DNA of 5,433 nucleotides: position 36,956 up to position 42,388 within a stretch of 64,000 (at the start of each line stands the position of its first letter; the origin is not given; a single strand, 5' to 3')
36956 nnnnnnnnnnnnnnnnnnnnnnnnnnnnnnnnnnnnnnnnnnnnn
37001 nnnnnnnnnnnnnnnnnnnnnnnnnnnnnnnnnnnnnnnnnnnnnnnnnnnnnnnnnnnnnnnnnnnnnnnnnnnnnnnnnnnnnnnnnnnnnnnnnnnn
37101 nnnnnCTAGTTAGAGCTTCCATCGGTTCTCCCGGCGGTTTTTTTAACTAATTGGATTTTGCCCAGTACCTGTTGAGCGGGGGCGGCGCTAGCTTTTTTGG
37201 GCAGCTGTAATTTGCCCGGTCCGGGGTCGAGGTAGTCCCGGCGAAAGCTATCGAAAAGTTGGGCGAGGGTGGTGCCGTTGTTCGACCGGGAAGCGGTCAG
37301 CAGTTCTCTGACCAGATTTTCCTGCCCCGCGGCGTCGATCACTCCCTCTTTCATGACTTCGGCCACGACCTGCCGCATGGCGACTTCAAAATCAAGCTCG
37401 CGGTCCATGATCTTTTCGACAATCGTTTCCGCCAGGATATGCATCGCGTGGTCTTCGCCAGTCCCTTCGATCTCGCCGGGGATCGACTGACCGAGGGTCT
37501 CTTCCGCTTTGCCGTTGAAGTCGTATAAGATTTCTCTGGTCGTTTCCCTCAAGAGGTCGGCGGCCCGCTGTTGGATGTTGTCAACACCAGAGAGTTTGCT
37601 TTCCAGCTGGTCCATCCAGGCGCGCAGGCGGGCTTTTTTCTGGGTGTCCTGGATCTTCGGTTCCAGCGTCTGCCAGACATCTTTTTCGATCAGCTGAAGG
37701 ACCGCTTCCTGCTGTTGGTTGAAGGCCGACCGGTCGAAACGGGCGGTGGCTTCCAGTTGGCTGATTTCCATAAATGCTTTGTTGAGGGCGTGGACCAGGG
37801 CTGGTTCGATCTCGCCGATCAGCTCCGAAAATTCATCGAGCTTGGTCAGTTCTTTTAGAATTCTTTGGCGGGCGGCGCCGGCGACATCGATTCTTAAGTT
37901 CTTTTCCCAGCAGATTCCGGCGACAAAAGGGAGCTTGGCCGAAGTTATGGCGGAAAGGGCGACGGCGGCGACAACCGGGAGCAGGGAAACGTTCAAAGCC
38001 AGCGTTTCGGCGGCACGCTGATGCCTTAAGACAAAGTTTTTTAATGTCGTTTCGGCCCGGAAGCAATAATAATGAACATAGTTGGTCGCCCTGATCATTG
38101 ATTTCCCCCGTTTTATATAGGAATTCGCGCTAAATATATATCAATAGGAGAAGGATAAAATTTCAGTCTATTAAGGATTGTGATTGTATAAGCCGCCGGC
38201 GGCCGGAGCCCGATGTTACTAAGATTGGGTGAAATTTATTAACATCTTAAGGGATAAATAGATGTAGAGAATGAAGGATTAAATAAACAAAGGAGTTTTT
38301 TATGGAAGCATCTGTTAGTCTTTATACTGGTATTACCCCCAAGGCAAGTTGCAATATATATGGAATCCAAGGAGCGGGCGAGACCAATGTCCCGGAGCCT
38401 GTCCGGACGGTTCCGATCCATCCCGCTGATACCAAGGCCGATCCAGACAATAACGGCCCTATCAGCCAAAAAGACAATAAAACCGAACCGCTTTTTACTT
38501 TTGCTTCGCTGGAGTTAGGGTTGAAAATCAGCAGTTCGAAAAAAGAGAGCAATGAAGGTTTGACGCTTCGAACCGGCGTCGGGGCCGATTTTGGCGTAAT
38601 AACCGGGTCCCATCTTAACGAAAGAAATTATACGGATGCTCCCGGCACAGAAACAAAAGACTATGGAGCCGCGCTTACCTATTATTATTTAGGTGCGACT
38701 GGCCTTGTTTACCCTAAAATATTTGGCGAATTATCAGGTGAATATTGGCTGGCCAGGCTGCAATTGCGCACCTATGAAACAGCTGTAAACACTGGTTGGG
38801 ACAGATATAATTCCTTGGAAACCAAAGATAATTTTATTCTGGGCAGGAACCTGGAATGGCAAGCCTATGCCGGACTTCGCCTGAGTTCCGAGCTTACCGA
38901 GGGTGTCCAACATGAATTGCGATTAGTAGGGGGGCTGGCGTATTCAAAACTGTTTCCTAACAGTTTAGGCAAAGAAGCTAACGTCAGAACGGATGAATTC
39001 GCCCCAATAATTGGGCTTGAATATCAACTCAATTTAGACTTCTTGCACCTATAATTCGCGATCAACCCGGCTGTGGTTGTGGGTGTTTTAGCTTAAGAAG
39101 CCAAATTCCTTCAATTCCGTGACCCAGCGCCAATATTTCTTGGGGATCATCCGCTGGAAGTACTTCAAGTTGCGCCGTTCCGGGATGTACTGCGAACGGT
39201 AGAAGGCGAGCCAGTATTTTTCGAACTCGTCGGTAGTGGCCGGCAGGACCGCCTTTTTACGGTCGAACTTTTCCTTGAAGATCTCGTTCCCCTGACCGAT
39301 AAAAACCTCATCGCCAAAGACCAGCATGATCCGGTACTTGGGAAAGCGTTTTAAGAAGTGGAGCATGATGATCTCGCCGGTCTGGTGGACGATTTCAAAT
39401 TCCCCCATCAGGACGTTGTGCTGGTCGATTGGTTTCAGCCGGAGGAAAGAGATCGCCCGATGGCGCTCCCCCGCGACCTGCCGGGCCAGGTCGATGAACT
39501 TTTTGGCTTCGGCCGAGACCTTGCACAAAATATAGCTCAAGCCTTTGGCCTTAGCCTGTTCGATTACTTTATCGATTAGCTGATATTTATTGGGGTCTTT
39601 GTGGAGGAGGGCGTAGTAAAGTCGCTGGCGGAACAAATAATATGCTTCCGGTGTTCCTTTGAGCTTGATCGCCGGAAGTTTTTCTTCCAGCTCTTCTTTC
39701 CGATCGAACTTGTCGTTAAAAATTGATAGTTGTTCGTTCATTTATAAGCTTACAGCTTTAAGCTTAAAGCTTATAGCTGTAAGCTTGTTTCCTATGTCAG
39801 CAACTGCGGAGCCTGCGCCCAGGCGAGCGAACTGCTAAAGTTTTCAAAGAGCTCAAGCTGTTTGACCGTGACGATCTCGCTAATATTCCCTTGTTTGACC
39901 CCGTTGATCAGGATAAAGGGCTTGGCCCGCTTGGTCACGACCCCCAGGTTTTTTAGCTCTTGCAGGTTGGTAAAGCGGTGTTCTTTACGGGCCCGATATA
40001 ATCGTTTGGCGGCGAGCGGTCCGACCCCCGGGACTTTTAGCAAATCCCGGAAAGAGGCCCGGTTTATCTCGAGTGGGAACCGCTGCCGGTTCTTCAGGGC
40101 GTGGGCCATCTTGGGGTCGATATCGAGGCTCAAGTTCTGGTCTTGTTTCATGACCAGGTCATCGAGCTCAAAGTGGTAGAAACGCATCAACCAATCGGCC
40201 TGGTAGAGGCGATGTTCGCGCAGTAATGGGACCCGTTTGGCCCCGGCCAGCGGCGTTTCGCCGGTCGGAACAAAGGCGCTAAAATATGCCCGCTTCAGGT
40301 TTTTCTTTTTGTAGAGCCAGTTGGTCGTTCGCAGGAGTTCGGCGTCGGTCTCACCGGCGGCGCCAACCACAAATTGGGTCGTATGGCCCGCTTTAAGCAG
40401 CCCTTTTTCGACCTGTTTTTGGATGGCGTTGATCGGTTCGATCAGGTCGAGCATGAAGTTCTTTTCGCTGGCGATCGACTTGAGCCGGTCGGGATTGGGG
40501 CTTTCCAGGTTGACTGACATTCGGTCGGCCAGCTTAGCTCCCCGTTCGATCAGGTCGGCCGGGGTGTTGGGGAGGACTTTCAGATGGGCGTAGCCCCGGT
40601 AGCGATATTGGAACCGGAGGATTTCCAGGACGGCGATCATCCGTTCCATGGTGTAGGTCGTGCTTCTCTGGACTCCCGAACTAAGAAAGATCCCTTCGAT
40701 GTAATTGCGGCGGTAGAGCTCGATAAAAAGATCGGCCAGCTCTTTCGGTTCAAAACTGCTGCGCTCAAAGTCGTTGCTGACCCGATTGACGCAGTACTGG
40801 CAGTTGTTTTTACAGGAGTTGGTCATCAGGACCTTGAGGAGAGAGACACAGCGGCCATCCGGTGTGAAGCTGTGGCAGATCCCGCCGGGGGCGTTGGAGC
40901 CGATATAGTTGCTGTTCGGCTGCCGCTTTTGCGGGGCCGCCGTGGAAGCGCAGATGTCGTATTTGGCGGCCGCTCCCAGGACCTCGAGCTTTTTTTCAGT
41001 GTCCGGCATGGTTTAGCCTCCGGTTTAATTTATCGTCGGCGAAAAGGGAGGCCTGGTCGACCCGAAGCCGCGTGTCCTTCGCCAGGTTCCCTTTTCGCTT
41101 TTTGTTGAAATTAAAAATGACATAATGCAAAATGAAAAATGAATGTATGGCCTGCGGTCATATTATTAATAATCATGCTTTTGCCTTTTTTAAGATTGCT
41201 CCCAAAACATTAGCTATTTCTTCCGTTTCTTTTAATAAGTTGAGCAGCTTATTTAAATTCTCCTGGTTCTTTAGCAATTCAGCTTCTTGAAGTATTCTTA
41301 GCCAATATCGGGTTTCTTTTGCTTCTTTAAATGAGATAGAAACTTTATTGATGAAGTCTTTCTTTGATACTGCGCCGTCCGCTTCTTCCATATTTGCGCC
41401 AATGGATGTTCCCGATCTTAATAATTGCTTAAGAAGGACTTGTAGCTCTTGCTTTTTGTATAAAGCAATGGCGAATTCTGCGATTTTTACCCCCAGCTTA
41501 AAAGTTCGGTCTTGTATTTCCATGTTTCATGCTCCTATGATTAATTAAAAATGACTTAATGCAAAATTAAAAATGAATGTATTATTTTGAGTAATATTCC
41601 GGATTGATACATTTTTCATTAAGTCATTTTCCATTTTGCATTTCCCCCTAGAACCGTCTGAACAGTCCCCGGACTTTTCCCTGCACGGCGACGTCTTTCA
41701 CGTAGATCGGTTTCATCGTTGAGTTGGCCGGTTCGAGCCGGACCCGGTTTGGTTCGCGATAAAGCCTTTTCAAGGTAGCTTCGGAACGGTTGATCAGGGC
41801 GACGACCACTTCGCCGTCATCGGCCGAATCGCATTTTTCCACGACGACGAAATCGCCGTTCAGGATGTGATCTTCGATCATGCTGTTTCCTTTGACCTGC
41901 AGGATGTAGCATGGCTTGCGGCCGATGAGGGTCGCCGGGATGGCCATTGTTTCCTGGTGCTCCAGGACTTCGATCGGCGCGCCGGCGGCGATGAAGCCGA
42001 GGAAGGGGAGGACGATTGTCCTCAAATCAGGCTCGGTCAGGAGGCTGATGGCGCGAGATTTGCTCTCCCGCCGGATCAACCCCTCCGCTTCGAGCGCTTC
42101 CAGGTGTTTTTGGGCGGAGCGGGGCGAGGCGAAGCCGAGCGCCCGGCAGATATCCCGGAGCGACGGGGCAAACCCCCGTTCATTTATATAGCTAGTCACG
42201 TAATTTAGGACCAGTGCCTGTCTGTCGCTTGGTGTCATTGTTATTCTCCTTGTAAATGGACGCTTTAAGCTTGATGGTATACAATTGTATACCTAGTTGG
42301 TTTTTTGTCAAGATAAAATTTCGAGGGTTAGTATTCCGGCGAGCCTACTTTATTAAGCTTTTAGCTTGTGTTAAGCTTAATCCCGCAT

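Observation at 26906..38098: Candidate novel system: divergent Clp/Hsp100-like double-AAA+ ATPase plus five tandem diversifying paralogues carrying a degenerate FGE-sulfatase-like domain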

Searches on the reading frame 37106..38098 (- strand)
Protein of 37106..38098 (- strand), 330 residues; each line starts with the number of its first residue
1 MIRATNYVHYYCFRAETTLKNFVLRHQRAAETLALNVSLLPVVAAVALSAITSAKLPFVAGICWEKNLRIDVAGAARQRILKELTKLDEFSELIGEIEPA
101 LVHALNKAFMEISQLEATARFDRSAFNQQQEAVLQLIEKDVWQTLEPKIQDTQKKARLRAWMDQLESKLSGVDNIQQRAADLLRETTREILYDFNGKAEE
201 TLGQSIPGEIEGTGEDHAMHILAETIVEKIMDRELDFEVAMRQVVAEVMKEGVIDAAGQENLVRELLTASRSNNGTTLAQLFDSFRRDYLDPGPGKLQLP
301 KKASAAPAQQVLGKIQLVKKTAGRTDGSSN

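Call 4: search_protein_families(library=pfam, proteins=[window:37106-38098:-], max_evalue=1)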
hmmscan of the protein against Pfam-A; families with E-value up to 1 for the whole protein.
window:37106-38098:- (330 aa): 1 family
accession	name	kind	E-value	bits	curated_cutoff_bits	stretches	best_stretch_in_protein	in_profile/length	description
PF20210.4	Laa1_Sip1_HTR5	-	0.095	13.1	27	1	76-141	98-166/182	Laa1/Sip1/HEATR5 HEAT repeat region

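Call 5: search_protein_families(library=padloc, proteins=[window:37106-38098:-], max_evalue=1)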
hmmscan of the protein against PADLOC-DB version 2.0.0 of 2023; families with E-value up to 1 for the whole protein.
window:37106-38098:- (330 aa): 0 families

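Call 6: search_protein_families(library=ncbifam, proteins=[window:37106-38098:-], max_evalue=1)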
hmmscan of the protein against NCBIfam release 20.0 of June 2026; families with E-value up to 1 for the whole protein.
window:37106-38098:- (330 aa): 0 families

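Call 22: find_related_loci(query=A2, collection=genome_contigs, flank=10000)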
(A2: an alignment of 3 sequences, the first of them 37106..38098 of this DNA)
Query A2 (330 aa) in genome_contigs; peptide patterns used: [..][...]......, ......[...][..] (x = any residue, [..] = any of these).
68 stretches matched a pattern; 2 encode a relative of the query (tblastn E <= 1e-3); 2 distinct loci.
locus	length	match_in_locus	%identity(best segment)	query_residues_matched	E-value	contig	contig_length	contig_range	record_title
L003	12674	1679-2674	65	1-329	5e-141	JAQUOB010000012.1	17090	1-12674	MAG: Candidatus Margulisiibacteriota bacterium isolate STD1_191 NODE_7885_length_17090_cov_6.735660_Sandtown_D1, whole g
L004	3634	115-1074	56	9-330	1e-110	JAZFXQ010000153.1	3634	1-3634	MAG: Candidatus Margulisiibacteriota bacterium isolate BS4bin.5 BS4bin.5_153, whole genome shotgun sequence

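Call 23: find_related_loci(query=A2, collection=metagenome_contigs, flank=10000)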
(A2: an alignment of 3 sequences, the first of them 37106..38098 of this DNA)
Query A2 (330 aa) in metagenome_contigs; peptide patterns used: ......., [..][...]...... (x = any residue, [..] = any of these).
584 stretches matched a pattern; 1 encode a relative of the query (tblastn E <= 1e-3); 1 distinct loci.
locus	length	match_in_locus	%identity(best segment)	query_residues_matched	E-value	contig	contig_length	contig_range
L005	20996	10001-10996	65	1-329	1e-139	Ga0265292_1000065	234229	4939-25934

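Call 28: search_protein_families(library=pfam, proteins=[L005:16130-17158:+, L005:19291-20706:+, L005:17143-18135:+], max_evalue=0.1)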
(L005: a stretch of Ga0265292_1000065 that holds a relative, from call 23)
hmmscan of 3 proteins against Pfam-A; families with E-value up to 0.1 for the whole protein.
L005:16130-17158:+ (342 aa): 0 families

L005:19291-20706:+ (471 aa): 0 families

L005:17143-18135:+ (330 aa): 0 families

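Call 60: search_solved_structures(query=A2, max_evalue=10)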
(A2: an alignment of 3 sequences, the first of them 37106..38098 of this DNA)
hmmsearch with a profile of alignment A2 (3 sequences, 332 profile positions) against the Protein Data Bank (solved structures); distinct sequences matched with E-value up to 10: 0.

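Call 73: find_homologous_proteins(query=A2, max_evalue=0.001)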
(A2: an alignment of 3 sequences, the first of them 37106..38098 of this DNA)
Query A2 (3 sequences) (330 aa, profile of the alignment): 8 proteins with E <= 0.001 among 8000 candidates.
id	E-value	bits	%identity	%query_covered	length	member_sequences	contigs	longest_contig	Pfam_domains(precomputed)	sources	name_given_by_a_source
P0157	5.5e-190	649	100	100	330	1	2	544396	-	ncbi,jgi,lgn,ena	ncbi:MAG: hypothetical protein WCW67_07705 [Candidatus Margulisiibacteriota bacterium]|jgi:predicted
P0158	3.2e-180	617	65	100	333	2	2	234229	-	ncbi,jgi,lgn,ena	ncbi:MAG: hypothetical protein WC632_01425 [Candidatus Margulisiibacteriota bacterium]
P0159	3.3e-170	584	58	92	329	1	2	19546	-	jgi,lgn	jgi:hypothetical protein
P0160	6.9e-131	454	56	98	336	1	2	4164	-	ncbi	ncbi:MAG: hypothetical protein V3T21_05845 [Candidatus Margulisiibacteriota bacterium]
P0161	1.5e-123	430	56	87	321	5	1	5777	-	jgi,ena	-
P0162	7.7e-122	425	51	96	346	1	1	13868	-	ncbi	-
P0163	2.5e-120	420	54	89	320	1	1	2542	-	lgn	-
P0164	1.1e-67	247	51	60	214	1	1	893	-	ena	-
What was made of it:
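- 37106..38098 (-): up330: a 330-aa orphan protein and the first gene of the cassette. It has a hydrophobic segment at residues 33-63, which may be a membrane anchor, and the invariant motifs GICWEK and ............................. Only 8 clusters among 5.8 billion proteins; all named ones are Margulisiibacteriota (call 73).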

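Call 74: find_encoding_contigs(protein=P0162, flank=10000, max_places=1)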
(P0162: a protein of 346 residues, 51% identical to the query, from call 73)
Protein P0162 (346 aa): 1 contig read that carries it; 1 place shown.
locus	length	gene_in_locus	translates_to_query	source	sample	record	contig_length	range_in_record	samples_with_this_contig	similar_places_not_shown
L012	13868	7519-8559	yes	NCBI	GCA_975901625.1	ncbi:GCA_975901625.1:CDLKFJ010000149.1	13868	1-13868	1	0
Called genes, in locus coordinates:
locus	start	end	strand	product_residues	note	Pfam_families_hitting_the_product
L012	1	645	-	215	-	?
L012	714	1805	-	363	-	PF01168:Ala_racemase_N, PF00842:Ala_racemase_C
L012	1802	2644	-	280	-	PF02811:PHP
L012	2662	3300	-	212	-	-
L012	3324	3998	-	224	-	-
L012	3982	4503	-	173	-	PF02677:QueH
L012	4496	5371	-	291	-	PF00701:DHDPS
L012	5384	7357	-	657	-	PF00270:DEAD (faint), PF04851:ResIII, PF17757:UvrB_inter, PF27431:UvrB_3rd, PF00271:Helicase_C, PF12344:UvrB, PF02151:UVR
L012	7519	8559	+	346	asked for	-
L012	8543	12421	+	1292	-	-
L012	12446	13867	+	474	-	?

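Call 82: search_protein_families(library=phrogs, proteins=[window:37106-38098:-], max_evalue=0.01)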
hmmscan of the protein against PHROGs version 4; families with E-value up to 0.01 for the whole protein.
window:37106-38098:- (330 aa): 0 families

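Call 93: search_protein_families(library=pfam, proteins=[L012:12446-13867:+], max_evalue=0.01)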
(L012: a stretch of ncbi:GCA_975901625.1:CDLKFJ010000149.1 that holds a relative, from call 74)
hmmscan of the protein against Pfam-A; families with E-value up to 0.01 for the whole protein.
L012:12446-13867:+ (474 aa): 3 families
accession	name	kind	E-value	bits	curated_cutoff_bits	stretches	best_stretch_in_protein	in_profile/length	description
PF12799.13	LRR_4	-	1.1e-12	48.2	27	2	433-474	1-43/44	Leucine Rich repeats (2 copies)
PF23952.1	LRR_EndoS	-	0.00042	21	27.9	1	385-470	21-97/116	Endo-beta-N-acetylglucosaminidase EndoS LRR domain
PF23598.1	LRR_14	-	0.00084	18.6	40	1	392-466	27-105/353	Leucine-rich repeat region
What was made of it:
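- On Polymorphic toxin / effector-immunity arrays: A constant N-terminal domain is present, but no toxin domain was detected (calls 4, 28, 93).
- LRR_4 at 1e-12 (call 93).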

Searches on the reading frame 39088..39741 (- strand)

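Call 33: search_protein_families(library=pfam, proteins=[window:39088-39741:-], max_evalue=0.001)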
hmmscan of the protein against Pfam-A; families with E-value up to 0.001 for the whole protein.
window:39088-39741:- (217 aa): 1 family
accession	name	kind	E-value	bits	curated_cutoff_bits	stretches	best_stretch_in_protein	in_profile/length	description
PF13566.11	DUF4130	-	2.5e-21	76.7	27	1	52-209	3-146/146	Domain of unknown function (DUF4130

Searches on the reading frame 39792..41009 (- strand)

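Call 33: search_protein_families(library=pfam, proteins=[window:39792-41009:-], max_evalue=0.001)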
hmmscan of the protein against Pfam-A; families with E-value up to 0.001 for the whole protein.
window:39792-41009:- (405 aa): 4 families
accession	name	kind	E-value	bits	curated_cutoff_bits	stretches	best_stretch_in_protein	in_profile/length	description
PF04055.27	Radical_SAM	-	2.1e-11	44.7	29.5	1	61-232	2-166/166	Radical SAM superfamily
PF12836.13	HHH_3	-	2.8e-07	31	27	1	314-355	7-49/65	Helix-hairpin-helix motif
PF14520.12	HHH_5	-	1.1e-05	26.2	27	0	297-340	10-54/57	Helix-hairpin-helix domain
PF13353.11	Fer4_12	-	9.8e-05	23.1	22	1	60-112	9-61/137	4Fe-4S single cluster domain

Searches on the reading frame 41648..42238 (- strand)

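Call 33: search_protein_families(library=pfam, proteins=[window:41648-42238:-], max_evalue=0.001)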
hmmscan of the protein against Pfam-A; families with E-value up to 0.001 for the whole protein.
window:41648-42238:- (196 aa): 2 families
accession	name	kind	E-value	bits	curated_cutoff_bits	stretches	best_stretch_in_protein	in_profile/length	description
PF00717.28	Peptidase_S24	-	1.7e-28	99.1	23.3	1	78-189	1-115/116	Peptidase S24-like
PF01726.22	LexA_DNA_bind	-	3e-18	65.8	23.7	1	4-62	5-64/65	LexA DNA binding domain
